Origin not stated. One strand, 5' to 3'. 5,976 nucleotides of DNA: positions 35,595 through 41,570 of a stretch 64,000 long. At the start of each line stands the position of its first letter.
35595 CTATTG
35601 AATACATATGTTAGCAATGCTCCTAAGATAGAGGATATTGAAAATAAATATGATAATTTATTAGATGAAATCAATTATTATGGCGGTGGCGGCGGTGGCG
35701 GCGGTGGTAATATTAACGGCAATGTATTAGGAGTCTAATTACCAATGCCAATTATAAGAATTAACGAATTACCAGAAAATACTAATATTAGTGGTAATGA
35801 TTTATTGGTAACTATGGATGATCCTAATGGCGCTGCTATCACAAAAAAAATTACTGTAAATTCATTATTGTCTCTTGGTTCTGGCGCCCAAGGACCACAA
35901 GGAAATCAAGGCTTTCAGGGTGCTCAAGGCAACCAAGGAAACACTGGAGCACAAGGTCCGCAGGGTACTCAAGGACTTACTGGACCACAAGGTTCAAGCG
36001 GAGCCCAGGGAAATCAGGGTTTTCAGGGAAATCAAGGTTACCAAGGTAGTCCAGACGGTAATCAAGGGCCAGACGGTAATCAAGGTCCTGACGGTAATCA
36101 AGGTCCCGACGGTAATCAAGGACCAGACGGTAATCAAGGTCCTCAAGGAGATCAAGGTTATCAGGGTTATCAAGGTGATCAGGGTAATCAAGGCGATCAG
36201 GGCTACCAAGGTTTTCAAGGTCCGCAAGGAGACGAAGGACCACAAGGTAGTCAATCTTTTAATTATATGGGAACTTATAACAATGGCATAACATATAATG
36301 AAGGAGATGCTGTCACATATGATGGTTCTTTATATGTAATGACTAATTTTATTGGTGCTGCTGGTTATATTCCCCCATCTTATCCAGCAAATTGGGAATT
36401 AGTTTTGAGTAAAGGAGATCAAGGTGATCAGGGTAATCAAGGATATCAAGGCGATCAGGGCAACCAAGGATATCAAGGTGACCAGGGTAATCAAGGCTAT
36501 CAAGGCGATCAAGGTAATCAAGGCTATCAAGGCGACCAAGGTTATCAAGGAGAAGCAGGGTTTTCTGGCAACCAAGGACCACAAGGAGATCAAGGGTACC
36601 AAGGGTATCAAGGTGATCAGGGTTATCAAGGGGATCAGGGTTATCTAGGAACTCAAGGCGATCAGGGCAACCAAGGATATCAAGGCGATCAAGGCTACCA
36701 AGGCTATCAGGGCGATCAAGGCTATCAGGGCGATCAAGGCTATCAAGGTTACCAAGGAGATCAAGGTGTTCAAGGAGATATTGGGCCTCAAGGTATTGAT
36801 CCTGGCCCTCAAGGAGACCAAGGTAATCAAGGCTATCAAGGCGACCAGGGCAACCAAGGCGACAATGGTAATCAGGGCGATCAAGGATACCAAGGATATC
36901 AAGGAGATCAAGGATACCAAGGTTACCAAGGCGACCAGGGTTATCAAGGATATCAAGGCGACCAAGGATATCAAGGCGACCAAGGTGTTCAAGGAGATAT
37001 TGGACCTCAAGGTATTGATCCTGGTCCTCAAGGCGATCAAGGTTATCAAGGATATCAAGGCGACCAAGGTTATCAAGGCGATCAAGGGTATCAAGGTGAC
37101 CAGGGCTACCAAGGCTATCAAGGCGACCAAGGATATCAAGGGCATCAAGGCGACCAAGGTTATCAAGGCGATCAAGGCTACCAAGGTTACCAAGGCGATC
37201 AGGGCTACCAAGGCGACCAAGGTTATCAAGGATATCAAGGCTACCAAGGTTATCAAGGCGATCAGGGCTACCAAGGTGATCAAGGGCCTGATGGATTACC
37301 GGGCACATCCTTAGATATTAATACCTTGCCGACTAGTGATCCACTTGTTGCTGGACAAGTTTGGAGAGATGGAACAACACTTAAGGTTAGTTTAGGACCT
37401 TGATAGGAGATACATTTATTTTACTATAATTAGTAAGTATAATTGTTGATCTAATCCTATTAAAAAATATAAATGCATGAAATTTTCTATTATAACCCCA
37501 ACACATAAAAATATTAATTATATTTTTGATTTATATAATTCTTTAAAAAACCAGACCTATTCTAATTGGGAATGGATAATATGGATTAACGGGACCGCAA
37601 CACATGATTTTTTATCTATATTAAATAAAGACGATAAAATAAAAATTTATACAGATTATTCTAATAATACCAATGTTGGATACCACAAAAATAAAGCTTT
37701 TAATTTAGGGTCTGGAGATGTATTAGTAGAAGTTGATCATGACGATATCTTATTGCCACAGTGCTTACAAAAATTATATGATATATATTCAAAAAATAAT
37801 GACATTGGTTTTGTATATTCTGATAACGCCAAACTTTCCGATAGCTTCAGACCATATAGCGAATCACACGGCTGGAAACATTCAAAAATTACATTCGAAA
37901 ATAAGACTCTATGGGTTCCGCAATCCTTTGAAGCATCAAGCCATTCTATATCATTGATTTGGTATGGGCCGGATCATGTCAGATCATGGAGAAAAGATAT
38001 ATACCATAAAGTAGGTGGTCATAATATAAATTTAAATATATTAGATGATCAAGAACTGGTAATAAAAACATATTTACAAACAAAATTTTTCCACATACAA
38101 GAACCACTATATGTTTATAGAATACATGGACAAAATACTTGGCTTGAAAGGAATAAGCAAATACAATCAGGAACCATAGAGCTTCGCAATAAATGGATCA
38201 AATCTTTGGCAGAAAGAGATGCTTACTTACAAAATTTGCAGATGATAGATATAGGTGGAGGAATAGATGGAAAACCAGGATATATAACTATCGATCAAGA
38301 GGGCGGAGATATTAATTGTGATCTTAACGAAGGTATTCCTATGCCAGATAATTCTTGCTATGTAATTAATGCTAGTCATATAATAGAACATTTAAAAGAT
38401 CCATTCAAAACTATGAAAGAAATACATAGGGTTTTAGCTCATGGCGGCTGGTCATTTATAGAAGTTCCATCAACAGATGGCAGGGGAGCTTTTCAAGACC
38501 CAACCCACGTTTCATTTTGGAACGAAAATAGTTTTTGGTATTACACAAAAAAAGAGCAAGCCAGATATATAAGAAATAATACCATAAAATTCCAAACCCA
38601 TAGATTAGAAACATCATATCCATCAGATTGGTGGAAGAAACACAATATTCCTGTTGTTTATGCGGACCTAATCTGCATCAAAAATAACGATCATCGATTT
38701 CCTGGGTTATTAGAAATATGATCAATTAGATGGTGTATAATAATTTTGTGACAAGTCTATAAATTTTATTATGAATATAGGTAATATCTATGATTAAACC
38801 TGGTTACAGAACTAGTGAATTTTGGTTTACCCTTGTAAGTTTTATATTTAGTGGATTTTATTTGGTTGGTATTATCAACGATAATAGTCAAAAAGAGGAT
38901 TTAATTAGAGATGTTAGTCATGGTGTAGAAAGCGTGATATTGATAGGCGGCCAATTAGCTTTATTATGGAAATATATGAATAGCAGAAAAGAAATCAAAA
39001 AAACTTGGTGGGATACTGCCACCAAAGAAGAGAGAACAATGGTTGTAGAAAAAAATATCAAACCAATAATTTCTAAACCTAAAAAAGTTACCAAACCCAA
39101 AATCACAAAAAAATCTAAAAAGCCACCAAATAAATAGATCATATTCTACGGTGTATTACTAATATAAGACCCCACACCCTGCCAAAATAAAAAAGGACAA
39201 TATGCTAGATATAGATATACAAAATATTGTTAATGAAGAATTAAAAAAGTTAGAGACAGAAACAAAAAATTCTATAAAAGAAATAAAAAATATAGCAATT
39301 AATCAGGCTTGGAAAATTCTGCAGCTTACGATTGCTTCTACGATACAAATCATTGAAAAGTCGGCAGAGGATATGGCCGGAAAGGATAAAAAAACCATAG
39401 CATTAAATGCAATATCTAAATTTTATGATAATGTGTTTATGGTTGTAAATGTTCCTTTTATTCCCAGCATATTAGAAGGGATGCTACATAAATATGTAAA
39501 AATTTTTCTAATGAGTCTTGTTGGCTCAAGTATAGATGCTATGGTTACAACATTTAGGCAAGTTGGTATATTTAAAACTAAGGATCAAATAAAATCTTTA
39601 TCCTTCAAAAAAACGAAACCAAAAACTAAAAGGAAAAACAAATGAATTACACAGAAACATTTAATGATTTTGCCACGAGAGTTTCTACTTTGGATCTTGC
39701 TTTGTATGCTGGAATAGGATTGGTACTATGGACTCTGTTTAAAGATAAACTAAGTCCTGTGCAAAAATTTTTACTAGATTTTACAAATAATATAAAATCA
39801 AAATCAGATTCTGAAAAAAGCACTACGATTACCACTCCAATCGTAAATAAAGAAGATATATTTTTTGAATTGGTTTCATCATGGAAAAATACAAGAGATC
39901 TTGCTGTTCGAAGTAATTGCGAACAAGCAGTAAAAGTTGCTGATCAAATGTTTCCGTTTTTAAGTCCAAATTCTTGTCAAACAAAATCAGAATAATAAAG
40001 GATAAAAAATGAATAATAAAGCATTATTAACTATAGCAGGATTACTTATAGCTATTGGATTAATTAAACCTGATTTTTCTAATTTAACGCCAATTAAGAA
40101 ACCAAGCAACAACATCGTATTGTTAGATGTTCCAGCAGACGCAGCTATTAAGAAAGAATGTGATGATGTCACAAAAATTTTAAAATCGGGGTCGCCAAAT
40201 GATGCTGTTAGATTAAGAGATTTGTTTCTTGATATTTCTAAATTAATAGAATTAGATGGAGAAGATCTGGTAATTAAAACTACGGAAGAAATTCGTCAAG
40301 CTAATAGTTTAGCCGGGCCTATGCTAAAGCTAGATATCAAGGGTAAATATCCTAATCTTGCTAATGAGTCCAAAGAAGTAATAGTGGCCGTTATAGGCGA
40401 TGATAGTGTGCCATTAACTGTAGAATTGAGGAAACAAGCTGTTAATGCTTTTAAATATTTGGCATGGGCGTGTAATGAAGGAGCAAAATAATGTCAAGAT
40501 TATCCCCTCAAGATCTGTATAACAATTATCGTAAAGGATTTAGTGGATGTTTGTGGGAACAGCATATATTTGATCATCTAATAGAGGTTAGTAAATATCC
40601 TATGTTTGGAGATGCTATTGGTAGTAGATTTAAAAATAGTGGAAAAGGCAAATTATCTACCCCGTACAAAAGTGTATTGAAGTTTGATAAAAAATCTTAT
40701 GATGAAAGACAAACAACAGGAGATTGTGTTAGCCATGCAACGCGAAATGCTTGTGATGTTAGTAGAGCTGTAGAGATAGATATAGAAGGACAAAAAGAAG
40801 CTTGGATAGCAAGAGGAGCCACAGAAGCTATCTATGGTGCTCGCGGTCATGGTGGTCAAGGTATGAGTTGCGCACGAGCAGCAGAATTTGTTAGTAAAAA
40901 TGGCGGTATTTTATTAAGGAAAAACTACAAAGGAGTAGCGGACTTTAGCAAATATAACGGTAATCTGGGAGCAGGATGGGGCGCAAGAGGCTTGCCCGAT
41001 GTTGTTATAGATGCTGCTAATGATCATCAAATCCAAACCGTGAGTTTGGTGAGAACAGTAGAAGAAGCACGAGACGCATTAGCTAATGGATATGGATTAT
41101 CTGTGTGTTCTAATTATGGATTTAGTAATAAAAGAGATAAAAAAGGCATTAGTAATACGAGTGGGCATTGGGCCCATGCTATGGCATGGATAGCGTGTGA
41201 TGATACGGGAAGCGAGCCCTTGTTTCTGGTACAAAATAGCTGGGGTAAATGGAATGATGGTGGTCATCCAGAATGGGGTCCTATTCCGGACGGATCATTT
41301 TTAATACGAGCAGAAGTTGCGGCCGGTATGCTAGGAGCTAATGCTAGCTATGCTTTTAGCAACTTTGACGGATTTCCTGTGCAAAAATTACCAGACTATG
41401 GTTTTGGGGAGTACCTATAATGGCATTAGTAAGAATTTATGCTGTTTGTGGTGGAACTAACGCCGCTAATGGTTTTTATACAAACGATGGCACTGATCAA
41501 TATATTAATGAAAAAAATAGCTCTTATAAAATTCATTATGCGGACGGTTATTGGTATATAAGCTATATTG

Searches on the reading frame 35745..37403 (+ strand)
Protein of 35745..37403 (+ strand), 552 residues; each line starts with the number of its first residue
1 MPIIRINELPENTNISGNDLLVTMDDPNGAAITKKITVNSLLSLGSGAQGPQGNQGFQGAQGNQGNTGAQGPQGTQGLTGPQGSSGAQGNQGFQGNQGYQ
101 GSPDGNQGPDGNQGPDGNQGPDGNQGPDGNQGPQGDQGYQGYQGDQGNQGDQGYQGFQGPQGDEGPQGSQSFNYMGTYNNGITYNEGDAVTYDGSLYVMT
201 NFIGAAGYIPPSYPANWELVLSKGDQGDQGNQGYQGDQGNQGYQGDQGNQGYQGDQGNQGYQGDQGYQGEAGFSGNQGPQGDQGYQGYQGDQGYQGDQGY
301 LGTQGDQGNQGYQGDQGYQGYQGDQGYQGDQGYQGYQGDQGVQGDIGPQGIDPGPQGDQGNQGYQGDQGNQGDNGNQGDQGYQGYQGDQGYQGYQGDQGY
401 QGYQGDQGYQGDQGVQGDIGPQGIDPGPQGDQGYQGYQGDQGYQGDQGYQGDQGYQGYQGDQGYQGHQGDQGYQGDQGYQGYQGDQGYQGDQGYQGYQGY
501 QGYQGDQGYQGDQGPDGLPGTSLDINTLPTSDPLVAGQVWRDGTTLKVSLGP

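Call 5: search_protein_families(library=pfam, proteins=[window:35745-37403:+], max_evalue=0.01)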
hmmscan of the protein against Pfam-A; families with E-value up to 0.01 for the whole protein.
window:35745-37403:+ (552 aa): 2 families
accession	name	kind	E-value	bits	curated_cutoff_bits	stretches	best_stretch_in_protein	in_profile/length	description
PF01391.23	Collagen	-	2e-66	220.1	27.2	4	463-521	1-59/60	Collagen triple helix repeat (20 copies)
PF07653.23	SH3_2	-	0.00069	19.7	21.8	0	172-213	6-51/55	Variant SH3 domain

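Call 6: search_protein_families(library=phrogs, proteins=[window:35745-37403:+], max_evalue=0.001)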
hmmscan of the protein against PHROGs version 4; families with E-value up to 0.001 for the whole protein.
window:35745-37403:+ (552 aa): 45 families (the best 25 are shown)
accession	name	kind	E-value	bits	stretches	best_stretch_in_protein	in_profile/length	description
phrog_5073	-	tail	2.2e-103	348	5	164-332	204-363/519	tail fiber protein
phrog_6320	-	tail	9e-97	326.6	4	218-350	74-206/745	tail fiber protein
phrog_819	-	tail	7e-91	306.9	4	18-271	450-684/1024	tail protein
phrog_366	-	tail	2.4e-57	196.5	7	274-350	308-384/474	tail fiber protein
phrog_8745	-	tail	7.8e-49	167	6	427-520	1380-1473/1803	tail fiber protein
phrog_10972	-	tail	2.1e-47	163.3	8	103-171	158-226/343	tail fiber protein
phrog_1806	-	tail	3.3e-46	158.8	4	46-173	108-232/276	collagen like minor tail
phrog_18350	-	tail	8.4e-45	154.4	6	48-146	97-195/253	tail fiber protein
phrog_3420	-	unknown function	3.9e-43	148.2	2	297-521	43-262/929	-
phrog_26246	-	tail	1.1e-38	134.3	4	308-425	86-202/329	tail protein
phrog_33406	-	tail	5.4e-38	131.7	4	290-379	185-273/651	tail fiber protein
phrog_38806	-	unknown function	7.1e-38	131.6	6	443-522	65-144/285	-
phrog_29268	-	unknown function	1.3e-37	130.3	5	108-303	294-482/653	-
phrog_1658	-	unknown function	1.9e-37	130.3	6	55-120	42-106/239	-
phrog_17587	-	tail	2.9e-36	126.1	6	104-171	350-417/641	tail fiber protein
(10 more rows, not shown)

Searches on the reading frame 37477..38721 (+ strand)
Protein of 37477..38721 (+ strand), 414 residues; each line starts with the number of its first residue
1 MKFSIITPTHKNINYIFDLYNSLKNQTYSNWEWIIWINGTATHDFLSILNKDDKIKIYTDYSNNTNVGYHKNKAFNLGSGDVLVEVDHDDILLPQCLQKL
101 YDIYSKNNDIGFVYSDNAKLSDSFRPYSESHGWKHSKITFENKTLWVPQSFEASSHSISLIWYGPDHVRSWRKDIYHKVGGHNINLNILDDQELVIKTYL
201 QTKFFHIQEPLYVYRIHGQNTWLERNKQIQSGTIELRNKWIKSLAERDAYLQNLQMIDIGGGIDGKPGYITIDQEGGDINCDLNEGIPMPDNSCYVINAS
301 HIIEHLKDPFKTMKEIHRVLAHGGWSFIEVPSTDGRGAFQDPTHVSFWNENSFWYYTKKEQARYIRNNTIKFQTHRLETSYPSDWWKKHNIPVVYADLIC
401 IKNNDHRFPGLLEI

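Call 5: search_protein_families(library=pfam, proteins=[window:37477-38721:+], max_evalue=0.01)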
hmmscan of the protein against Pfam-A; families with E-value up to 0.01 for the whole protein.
window:37477-38721:+ (414 aa): 3 families
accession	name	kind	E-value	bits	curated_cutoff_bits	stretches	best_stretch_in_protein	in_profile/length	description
PF00535.33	Glycos_transf_2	-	1.6e-14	54.6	23.3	1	4-135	1-134/168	Glycosyl transferase family 2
PF08241.18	Methyltransf_11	-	1.5e-07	32.4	21.2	1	281-327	49-94/95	Methyltransferase domain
PF13489.12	Methyltransf_23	-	2e-06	28.1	27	1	286-350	74-124/164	Methyltransferase domain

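Call 6: search_protein_families(library=phrogs, proteins=[window:37477-38721:+], max_evalue=0.001)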
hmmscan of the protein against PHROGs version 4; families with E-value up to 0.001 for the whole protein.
window:37477-38721:+ (414 aa): 1 family
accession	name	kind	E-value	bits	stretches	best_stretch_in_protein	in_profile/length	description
phrog_6636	-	other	6.9e-07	29.9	1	256-354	36-135/177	methyltransferase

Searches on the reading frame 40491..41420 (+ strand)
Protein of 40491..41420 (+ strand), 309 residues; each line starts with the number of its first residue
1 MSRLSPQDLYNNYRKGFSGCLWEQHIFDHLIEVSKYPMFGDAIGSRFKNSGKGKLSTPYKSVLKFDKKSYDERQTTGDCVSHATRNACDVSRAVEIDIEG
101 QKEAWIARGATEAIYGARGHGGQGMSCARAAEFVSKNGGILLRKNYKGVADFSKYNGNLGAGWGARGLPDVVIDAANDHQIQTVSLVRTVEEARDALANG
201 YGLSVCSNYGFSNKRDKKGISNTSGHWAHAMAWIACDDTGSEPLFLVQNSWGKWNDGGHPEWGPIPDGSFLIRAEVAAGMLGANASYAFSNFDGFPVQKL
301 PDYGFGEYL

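Call 16: search_protein_families(library=phrogs, proteins=[window:40491-41420:+], max_evalue=0.001)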
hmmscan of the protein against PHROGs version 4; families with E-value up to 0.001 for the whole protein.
window:40491-41420:+ (309 aa): 0 families

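Call 36: search_protein_families(library=pfam, proteins=[window:40491-41420:+], max_evalue=0.01)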
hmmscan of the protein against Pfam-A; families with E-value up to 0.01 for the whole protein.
window:40491-41420:+ (309 aa): 1 family
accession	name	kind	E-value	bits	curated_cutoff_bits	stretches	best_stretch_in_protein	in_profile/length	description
PF00112.29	Peptidase_C1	-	0.002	18.7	20.7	1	119-258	63-198/220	Papain family cysteine protease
